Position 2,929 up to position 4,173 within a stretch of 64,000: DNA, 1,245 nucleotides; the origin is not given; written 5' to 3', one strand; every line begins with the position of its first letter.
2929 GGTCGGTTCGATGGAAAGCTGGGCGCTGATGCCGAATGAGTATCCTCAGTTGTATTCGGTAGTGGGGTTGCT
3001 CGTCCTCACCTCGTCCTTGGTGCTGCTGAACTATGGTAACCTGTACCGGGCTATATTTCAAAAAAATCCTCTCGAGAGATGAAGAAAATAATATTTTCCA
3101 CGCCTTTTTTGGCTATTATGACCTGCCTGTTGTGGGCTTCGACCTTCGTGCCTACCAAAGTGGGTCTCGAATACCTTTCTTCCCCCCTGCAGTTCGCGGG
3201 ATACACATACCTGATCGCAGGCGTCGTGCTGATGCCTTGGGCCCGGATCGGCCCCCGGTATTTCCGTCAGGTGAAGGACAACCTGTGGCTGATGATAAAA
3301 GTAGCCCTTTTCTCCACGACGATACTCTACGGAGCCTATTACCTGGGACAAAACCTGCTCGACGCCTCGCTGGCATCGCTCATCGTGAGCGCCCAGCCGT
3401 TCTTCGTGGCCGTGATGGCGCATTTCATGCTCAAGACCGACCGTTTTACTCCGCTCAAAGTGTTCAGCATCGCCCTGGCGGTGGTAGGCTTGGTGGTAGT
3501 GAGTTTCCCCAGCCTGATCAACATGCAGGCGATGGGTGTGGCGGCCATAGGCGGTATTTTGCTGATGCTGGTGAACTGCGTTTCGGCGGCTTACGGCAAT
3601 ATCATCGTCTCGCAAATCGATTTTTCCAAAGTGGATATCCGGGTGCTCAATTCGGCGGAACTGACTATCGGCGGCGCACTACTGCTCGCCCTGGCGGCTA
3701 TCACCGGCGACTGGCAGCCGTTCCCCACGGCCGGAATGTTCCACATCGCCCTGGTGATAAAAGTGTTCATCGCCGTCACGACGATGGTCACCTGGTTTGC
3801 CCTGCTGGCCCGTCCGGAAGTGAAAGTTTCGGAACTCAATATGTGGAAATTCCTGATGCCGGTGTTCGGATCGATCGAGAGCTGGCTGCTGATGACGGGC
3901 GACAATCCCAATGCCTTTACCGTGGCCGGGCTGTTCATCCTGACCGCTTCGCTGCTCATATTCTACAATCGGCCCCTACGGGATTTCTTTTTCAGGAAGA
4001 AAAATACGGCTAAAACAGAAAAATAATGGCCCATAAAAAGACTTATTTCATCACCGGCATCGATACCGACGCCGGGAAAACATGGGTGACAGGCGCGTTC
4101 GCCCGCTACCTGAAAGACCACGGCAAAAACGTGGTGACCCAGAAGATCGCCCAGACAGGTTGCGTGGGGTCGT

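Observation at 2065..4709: Tightly coupled eamA-eamA-bioD operon: candidate biotin-precursor transport plus conversion module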

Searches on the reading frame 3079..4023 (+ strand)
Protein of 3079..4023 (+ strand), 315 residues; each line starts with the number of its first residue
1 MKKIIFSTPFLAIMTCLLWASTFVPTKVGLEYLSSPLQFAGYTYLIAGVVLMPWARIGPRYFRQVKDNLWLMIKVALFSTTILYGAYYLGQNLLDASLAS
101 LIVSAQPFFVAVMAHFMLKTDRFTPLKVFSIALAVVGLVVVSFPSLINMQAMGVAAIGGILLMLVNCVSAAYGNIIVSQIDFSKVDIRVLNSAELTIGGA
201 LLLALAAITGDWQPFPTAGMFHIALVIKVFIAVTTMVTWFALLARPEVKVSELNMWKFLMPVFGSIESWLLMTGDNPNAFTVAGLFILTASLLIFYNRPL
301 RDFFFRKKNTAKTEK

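Call 3: search_protein_families(library=pfam, proteins=[window:3079-4023:+], max_evalue=0.01)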
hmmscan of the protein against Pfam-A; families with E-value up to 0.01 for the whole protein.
window:3079-4023:+ (315 aa): 1 family
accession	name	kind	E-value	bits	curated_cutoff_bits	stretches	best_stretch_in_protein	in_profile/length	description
PF00892.27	EamA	-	1.6e-28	100.1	28.2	2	10-142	5-134/135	EamA-like transporter family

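Call 4: search_protein_families(library=ncbifam, proteins=[window:3079-4023:+], max_evalue=0.01)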
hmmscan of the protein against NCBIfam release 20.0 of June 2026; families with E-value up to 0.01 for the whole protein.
window:3079-4023:+ (315 aa): 0 families

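Call 13: find_homologous_proteins(query=window:3079-4023:+)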
Query window:3079-4023:+ (315 aa): 45 proteins with E <= 0.001 among 8000 candidates.
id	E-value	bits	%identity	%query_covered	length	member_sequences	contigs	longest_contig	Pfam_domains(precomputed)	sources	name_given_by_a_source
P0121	2.9e-196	669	98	100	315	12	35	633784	PF00892.27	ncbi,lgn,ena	-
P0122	8.9e-181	618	91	100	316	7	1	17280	PF00892.27,PF16913.12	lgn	-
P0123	3.4e-176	603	88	100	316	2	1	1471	PF00892.27,PF16913.12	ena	-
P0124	7.9e-165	566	82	100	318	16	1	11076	PF00892.27,PF16913.12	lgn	-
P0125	3.9e-163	560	81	98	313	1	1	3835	PF00892.27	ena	-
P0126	2.9e-159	547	82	96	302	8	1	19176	PF00892.27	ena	-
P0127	8.7e-157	539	80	99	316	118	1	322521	PF00892.27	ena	-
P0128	1.4e-151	522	75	100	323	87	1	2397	PF00892.27,PF16913.12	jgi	-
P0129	1.1e-125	437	63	100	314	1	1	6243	PF00892.27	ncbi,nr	ncbi:MAG: DMT family transporter [Flavobacteriales bacterium]|nr:DMT family transporter [Flavobacter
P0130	3.8e-122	426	59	100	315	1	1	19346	PF00892.27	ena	-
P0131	6.5e-109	382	56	97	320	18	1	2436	PF00892.27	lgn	-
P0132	1.3e-106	375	55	96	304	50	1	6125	PF00892.27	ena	-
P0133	7.5e-105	369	55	96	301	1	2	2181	PF00892.27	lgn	-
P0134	1.4e-104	368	55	100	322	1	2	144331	PF00892.27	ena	-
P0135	4.0e-103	363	54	96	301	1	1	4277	PF00892.27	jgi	-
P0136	6.4e-103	362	55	94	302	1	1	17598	PF00892.27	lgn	-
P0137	2.0e-102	361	54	99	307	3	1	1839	PF00892.27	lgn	-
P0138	2.9e-102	360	53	95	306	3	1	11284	PF00892.27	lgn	-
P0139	1.3e-101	358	53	96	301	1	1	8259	PF00892.27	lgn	-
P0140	2.4e-101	357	54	94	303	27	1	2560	PF00892.27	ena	-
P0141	3.1e-101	357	55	97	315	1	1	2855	PF00892.27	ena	-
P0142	4.2e-101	357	77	70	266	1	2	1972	PF00892.27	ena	-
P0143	5.0e-101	356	54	98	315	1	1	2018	PF00892.27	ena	-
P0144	1.1e-100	355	54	94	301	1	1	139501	PF00892.27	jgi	-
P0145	9.4e-98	346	53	95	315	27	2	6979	PF00892.27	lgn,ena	-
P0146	8.2e-96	339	52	97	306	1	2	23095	PF00892.27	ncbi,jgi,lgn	-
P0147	1.4e-86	309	81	58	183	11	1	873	PF00892.27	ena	-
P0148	1.8e-51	194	35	95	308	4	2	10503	PF00892.27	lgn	-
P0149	1.9e-50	190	37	99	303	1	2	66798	PF00892.27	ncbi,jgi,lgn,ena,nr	ncbi:MAG TPA: DMT family transporter [Prolixibacteraceae bacterium]|nr:DMT family transporter [Proli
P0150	2.3e-49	187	36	99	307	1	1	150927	PF00892.27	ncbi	ncbi:MAG: DMT family transporter [Labilibaculum antarcticum]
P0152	7.3e-48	182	35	100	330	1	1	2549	PF00892.27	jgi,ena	-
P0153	3.2e-47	180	36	93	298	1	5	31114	PF00892.27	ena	-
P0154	2.3e-46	177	35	95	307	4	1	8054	PF00892.27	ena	-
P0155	1.4e-44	171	34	93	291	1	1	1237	PF00892.27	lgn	-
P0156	2.7e-44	170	34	97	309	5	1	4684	PF00892.27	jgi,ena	jgi:drug/metabolite transporter (DMT)-like permease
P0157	4.0e-43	166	34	90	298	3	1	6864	PF00892.27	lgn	-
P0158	7.9e-43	165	35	90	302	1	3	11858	PF00892.27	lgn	-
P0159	1.7e-42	164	34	90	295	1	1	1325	PF00892.27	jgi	jgi:drug/metabolite transporter (DMT)-like permease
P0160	9.7e-42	162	34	100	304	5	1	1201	PF00892.27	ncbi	-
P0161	4.2e-41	160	33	90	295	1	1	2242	PF00892.27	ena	-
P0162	1.3e-8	53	21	88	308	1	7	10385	PF00892.27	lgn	-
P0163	4.2e-8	51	23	86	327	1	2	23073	PF00892.27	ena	-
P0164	1.9e-4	39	23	93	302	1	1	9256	PF00892.27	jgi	-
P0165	2.9e-4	39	34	21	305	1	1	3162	PF00892.27,PF03151.23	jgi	jgi:drug/metabolite transporter (DMT)-like permease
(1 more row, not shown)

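Call 16: find_encoding_contigs(protein=P0121, flank=3000, max_places=3)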
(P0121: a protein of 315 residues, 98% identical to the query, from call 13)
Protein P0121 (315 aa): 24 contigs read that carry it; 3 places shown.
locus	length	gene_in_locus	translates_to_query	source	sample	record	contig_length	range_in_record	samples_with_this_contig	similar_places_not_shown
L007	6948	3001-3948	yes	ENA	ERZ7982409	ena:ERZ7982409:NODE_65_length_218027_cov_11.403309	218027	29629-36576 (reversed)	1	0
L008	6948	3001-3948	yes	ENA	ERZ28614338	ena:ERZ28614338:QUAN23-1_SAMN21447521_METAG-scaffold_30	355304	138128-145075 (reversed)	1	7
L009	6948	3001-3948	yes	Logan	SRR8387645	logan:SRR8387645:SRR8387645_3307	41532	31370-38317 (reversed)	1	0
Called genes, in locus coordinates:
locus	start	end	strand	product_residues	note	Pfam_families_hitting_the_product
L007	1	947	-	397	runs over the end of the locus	PF00753:Lactamase_B, PF19583:ODP, PF00258:Flavodoxin_1, PF12724:Flavodoxin_5 (weak)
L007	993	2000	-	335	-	PF17127:DUF5106, PF13905:Thioredoxin_8 (weak)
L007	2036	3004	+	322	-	PF00892:EamA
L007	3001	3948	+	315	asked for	PF00892:EamA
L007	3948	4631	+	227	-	PF13500:AAA_26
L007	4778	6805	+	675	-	PF00270:DEAD (faint), PF04851:ResIII, PF17757:UvrB_inter, PF27431:UvrB_3rd, PF00271:Helicase_C, PF12344:UvrB, PF02151:UVR (weak)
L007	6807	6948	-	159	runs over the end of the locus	PF00583:Acetyltransf_1 (weak), PF13508:Acetyltransf_7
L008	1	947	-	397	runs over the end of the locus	PF00753:Lactamase_B, PF19583:ODP, PF00258:Flavodoxin_1, PF12724:Flavodoxin_5 (weak)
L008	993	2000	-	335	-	PF17127:DUF5106, PF13905:Thioredoxin_8 (weak)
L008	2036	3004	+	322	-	PF00892:EamA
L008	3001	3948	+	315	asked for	PF00892:EamA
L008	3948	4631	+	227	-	PF13500:AAA_26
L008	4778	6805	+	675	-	PF00270:DEAD (faint), PF04851:ResIII, PF17757:UvrB_inter, PF27431:UvrB_3rd, PF00271:Helicase_C, PF12344:UvrB, PF02151:UVR (weak)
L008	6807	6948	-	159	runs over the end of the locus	PF00583:Acetyltransf_1 (weak), PF13508:Acetyltransf_7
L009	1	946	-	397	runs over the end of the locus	PF00753:Lactamase_B, PF19583:ODP, PF00258:Flavodoxin_1, PF12724:Flavodoxin_5 (weak)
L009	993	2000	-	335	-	PF17127:DUF5106, PF13905:Thioredoxin_8 (weak)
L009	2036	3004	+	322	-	PF00892:EamA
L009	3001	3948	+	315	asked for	PF00892:EamA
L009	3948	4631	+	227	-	PF13500:AAA_26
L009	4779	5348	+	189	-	PF02622:DUF179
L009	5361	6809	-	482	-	PF01154:HMG_CoA_synt_N, PF08540:HMG_CoA_synt_C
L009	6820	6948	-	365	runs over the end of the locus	PF09587:PGA_cap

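Call 17: find_encoding_contigs(protein=P0134, flank=8000, max_places=2)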
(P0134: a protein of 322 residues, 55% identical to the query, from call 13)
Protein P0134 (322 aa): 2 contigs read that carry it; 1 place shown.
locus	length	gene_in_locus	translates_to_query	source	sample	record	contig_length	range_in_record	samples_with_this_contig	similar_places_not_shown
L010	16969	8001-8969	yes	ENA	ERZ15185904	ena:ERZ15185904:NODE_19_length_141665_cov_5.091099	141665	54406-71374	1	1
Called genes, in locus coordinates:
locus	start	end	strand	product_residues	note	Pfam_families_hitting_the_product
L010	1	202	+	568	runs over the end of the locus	PF00749:tRNA-synt_1c, PF03950:tRNA-synt_1c_C, PF20974:tRNA-synt_1c_C2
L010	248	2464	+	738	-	PF13328:HD_4, PF04607:RelA_SpoT, PF02824:TGS, PF28438:RelA_RIS (faint)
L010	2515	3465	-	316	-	PF08885:GSCFA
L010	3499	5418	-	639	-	PF04851:ResIII (weak), PF00270:DEAD, PF00271:Helicase_C, PF28538:Helicase_helical, PF03880:DbpA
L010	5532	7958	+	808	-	PF08245:Mur_ligase_M, PF01168:Ala_racemase_N, PF00842:Ala_racemase_C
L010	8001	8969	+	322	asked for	PF00892:EamA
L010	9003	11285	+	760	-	PF17678:Glyco_hydro_92N, PF07971:Glyco_hydro_92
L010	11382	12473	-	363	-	PF00483:NTP_transferase, PF12804:NTP_transf_3 (weak), PF22640:ManC_GMP_beta-helix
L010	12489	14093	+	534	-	PF28494:GlyRS_ins_1, PF00587:tRNA-synt_2b, PF03129:HGTP_anticodon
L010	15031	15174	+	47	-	-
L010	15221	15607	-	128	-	-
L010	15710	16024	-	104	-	PF01906:YbjQ_1, PF23025:YbjQ_2 (weak)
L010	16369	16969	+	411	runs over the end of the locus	-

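Call 18: find_encoding_contigs(protein=P0144, flank=8000, max_places=2)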
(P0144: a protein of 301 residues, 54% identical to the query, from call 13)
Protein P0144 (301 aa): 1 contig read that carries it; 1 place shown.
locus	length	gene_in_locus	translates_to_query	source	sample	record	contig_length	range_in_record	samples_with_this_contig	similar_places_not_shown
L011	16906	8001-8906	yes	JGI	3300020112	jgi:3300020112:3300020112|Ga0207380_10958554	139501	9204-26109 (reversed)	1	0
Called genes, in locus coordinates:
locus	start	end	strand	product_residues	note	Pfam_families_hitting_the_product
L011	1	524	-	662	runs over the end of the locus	PF13505:OMP_b-brl, PF00691:OmpA (weak)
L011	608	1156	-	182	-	PF00588:SpoU_methylase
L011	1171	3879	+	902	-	PF01624:MutS_I, PF05188:MutS_II, PF05192:MutS_III, PF05190:MutS_IV, PF00488:MutS_V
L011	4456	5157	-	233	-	PF02146:SIR2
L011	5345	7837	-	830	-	PF05970:PIF1, PF13245:AAA_19, PF13604:AAA_30, PF13538:UvrD_C_2 (weak), PF00570:HRDC, PF14493:HTH_40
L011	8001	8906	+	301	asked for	PF00892:EamA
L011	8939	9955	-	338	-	PF21016:RlmN_N, PF04055:Radical_SAM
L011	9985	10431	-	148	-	-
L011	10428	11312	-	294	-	PF27840:ScmC (weak)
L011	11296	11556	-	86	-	PF05402:PqqD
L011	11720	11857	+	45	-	-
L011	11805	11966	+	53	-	-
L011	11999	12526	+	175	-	PF13508:Acetyltransf_7 (weak), PF13673:Acetyltransf_10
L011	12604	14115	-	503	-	PF02518:HATPase_c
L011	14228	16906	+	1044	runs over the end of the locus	PF00133:tRNA-synt_1, PF09334:tRNA-synt_1g, PF13603:tRNA-synt_1_2, PF08264:Anticodon_1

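Call 29: search_solved_structures(query=window:3079-4023:+, max_evalue=1)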
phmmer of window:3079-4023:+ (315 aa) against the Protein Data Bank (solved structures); distinct sequences matched with E-value up to 1: 0.

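Call 36: find_encoding_contigs(protein=P0149, flank=8000, max_places=2)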
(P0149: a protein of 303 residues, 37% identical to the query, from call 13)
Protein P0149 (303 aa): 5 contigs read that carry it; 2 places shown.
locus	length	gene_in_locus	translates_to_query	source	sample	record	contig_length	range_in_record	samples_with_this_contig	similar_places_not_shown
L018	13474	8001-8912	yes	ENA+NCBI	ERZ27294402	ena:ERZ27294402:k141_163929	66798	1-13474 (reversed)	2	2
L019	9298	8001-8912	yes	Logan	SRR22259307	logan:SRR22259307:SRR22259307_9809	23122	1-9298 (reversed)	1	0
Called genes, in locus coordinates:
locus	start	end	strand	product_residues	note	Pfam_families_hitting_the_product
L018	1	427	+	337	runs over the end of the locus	PF08885:GSCFA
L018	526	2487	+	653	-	PF12439:GDE_N, PF06202:GDE_C, PF12899:Glyco_hydro_100 (faint)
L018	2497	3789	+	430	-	PF08323:Glyco_transf_5, PF13439:Glyco_transf_4, PF13579:Glyco_trans_4_4, PF20706:GT4-conflict, PF00534:Glycos_transf_1, PF13692:Glyco_trans_1_4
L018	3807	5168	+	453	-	PF03065:Glyco_hydro_57, PF01522:Polysacc_deac_1 (weak)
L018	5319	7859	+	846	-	PF11897:DUF3417, PF00343:Phosphorylase, PF28476:GlgP_C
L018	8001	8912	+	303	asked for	PF00892:EamA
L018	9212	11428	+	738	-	PF03030:H_PPase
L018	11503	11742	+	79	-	PF03030:H_PPase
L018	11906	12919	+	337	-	PF01180:DHO_dh, PF01207:Dus (weak)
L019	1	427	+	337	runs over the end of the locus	PF08885:GSCFA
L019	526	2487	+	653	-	PF12439:GDE_N, PF06202:GDE_C, PF12899:Glyco_hydro_100 (faint)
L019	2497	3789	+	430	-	PF08323:Glyco_transf_5, PF13439:Glyco_transf_4, PF13579:Glyco_trans_4_4, PF20706:GT4-conflict, PF00534:Glycos_transf_1, PF13692:Glyco_trans_1_4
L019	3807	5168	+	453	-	PF03065:Glyco_hydro_57, PF01522:Polysacc_deac_1 (weak)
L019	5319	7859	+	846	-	PF11897:DUF3417, PF00343:Phosphorylase, PF28476:GlgP_C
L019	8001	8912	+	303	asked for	PF00892:EamA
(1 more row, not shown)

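Call 37: find_encoding_contigs(protein=P0150, flank=8000, max_places=2)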
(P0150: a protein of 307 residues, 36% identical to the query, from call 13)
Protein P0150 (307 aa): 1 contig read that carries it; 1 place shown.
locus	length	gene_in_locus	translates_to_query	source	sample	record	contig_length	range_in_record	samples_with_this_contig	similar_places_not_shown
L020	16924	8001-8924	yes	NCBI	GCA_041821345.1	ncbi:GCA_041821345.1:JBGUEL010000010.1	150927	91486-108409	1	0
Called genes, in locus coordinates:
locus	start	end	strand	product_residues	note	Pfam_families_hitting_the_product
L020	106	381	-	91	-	PF02617:ClpS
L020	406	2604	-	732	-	PF07676:PD40 (weak), PF05036:SPOR (faint)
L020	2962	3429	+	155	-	PF08534:Redoxin, PF00578:AhpC-TSA, PF13911:AhpC-TSA_2 (weak)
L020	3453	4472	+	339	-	PF00154:RecA_N, PF08423:Rad51, PF06745:ATPase (weak), PF27531:MT3502_N (weak), PF21096:RecA_C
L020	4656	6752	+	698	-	PF26549:Tricorn_N, PF07676:PD40 (weak), PF26550:Tricorn_2nd, PF26549:Tricorn_N, PF00756:Esterase (weak), PF02129:Peptidase_S15 (weak), PF00561:Abhydrolase_1 (weak), PF00326:Peptidase_S9, +4 more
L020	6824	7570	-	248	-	PF19775:DUF6261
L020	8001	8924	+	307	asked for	PF00892:EamA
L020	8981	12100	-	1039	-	PF03193:RsgA_GTPase (weak), PF00005:ABC_tran, PF19055:ABC2_membrane_7 (faint), PF01061:ABC2_membrane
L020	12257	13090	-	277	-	-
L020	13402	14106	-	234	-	PF00072:Response_reg, PF04397:LytTR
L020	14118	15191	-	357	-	PF06580:His_kinase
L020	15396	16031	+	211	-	PF00857:Isochorismatase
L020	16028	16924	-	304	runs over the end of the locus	PF01745:IPT (weak), PF01715:IPPT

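Call 38: find_encoding_contigs(protein=P0146, flank=8000, max_places=2)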
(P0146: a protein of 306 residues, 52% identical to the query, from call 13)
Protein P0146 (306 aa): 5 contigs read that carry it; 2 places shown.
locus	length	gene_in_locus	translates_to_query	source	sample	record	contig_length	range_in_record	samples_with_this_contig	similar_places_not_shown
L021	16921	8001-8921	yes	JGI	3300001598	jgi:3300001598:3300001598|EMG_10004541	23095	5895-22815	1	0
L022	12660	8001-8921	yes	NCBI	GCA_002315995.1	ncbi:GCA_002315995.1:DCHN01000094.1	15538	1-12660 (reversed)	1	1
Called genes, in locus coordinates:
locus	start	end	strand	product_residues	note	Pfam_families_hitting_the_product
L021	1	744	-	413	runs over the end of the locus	PF00158:Sigma54_activat, PF14532:Sigma54_activ_2, PF07724:AAA_2 (weak), PF25601:AAA_lid_14, PF02954:HTH_8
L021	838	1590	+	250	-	PF02348:CTP_transf_3, PF12804:NTP_transf_3 (weak)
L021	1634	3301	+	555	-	-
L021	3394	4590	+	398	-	PF01979:Amidohydro_1, PF07969:Amidohydro_3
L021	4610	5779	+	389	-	PF00144:Beta-lactamase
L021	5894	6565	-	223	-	-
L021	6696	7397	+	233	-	PF00696:AA_kinase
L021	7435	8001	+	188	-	PF01765:RRF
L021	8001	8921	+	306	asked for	PF00892:EamA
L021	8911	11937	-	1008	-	PF00675:Peptidase_M16 (faint), PF05193:Peptidase_M16_C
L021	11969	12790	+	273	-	PF13428:TPR_14 (faint), PF07719:TPR_2 (faint), PF13424:TPR_12 (faint), PF13432:TPR_16 (faint), PF13176:TPR_7 (faint)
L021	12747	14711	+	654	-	PF01136:Peptidase_U32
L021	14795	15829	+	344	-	PF13177:DNA_pol3_delta2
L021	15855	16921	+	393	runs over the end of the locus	PF04468:PSP1, PF28472:PSP1_3rd, PF28473:YaaT_C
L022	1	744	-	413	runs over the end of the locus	PF00158:Sigma54_activat, PF14532:Sigma54_activ_2, PF07724:AAA_2 (weak), PF25601:AAA_lid_14, PF02954:HTH_8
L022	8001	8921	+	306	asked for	PF00892:EamA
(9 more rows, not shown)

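Call 44: find_related_loci(query=A2, collection=metagenome_contigs, flank=8000)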
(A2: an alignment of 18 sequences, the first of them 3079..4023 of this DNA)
Query A2 (315 aa) in metagenome_contigs; peptide patterns used: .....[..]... (x = any residue, [..] = any of these).
221 stretches matched a pattern; 184 encode a relative of the query (tblastn E <= 1e-3); the best 80 are kept; 80 distinct loci.
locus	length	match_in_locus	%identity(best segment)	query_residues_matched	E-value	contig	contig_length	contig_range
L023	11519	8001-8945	98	1-315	0e+0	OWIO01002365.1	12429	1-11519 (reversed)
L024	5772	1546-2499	75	1-315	7e-162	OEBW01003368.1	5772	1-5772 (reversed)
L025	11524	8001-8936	80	1-312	7e-160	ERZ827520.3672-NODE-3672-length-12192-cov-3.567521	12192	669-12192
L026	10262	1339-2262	77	1-305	2e-159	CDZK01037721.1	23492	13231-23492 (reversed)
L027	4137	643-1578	80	1-312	2e-163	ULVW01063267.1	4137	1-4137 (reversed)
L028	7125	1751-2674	76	1-305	1e-158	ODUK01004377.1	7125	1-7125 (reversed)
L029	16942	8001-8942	78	1-314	6e-156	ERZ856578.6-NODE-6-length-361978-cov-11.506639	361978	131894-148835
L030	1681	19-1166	80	1-315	1e-168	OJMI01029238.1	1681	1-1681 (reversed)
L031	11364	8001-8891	56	1-297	2e-110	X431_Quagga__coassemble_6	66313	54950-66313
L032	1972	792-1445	76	91-313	7e-104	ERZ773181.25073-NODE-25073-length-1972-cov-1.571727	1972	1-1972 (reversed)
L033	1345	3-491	77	150-312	3e-75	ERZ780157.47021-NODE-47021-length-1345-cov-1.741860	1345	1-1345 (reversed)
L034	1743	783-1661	42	1-297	6e-63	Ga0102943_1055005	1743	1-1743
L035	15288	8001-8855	38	5-292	2e-59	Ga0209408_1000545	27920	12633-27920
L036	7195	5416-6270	38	5-292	2e-59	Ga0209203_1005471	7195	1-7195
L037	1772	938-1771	38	5-285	6e-61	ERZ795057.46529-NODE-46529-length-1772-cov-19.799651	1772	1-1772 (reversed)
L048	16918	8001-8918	36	7-312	7e-54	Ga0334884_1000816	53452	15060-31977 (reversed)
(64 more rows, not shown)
